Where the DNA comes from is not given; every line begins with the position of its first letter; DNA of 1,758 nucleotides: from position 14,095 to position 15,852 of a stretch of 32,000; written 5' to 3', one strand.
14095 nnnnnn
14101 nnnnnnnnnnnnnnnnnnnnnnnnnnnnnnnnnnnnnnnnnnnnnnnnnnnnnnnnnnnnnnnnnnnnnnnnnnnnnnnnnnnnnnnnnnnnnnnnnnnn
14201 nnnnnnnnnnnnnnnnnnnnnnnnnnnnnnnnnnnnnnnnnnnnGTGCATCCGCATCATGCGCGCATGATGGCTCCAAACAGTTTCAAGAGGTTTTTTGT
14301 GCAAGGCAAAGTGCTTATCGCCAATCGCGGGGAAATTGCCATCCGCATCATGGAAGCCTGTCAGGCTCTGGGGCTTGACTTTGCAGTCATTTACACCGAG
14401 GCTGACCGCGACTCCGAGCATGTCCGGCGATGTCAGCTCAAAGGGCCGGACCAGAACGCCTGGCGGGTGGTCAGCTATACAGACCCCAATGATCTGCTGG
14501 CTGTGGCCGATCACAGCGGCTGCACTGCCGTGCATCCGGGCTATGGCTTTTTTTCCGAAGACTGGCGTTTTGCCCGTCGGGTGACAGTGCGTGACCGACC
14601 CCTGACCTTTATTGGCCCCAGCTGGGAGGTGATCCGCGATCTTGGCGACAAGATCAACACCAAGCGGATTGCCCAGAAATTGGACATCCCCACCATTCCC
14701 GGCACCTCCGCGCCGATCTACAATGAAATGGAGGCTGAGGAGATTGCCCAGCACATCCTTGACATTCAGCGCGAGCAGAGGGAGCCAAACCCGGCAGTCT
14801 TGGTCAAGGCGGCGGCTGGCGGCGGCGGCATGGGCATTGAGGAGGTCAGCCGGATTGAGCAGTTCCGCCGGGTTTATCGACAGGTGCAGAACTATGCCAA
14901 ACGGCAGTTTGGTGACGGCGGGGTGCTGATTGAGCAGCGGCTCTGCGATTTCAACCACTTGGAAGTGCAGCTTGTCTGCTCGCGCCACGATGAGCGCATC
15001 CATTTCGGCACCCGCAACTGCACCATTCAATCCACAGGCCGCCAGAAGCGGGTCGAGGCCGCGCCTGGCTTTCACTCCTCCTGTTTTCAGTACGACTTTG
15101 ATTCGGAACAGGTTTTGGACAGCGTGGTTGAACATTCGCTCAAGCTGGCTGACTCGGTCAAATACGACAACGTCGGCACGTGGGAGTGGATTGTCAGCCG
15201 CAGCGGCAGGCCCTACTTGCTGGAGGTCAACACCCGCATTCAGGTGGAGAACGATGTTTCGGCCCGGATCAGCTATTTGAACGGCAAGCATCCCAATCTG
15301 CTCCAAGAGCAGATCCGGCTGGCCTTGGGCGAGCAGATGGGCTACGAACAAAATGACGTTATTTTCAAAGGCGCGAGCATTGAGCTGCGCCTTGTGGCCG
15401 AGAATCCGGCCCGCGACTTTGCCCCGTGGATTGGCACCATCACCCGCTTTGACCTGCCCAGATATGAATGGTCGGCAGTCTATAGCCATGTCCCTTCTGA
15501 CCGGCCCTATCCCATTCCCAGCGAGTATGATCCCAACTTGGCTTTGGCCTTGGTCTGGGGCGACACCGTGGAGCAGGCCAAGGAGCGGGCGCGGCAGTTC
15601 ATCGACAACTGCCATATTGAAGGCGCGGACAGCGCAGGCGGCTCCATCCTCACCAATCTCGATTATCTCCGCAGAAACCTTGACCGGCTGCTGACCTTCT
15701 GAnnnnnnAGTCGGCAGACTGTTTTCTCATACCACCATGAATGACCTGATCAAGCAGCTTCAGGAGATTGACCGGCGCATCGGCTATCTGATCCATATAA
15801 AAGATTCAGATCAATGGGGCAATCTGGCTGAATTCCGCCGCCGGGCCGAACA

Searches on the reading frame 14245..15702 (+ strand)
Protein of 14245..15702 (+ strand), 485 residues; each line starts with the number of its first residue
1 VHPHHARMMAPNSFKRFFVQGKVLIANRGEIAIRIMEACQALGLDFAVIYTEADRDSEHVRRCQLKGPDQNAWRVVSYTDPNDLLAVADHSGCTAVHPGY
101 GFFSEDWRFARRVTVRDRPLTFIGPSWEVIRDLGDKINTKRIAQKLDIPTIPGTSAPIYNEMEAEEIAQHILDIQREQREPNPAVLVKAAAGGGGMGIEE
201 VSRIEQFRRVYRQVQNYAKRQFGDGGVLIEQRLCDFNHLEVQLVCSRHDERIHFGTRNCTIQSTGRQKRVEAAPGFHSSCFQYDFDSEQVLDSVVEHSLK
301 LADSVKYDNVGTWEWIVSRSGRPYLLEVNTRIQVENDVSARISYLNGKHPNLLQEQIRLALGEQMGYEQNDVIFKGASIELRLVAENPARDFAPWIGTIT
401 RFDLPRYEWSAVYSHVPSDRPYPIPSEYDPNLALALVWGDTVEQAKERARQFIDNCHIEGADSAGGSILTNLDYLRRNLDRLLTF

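Call 70: search_protein_families(library=pfam, proteins=[window:14245-15702:+], max_evalue=0.001)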
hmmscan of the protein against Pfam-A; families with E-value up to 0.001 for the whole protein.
window:14245-15702:+ (485 aa): 4 families
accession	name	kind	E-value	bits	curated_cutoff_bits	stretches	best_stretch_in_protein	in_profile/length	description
PF02786.22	CPSase_L_D2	-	8.6e-30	104.3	19.8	1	135-365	1-208/211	Carbamoyl-phosphate synthase L chain, ATP binding domain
PF00289.28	Biotin_carb_N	-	1.2e-29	103.5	25.5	1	22-130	4-110/110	Biotin carboxylase, N-terminal domain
PF02785.25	Biotin_carb_C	-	1.3e-13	51.4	32.4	1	380-462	1-81/108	Biotin carboxylase C-terminal domain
PF14397.11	ATPgrasp_ST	-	0.00059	19.6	31.4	0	133-207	19-85/278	Sugar-transfer associated ATP-grasp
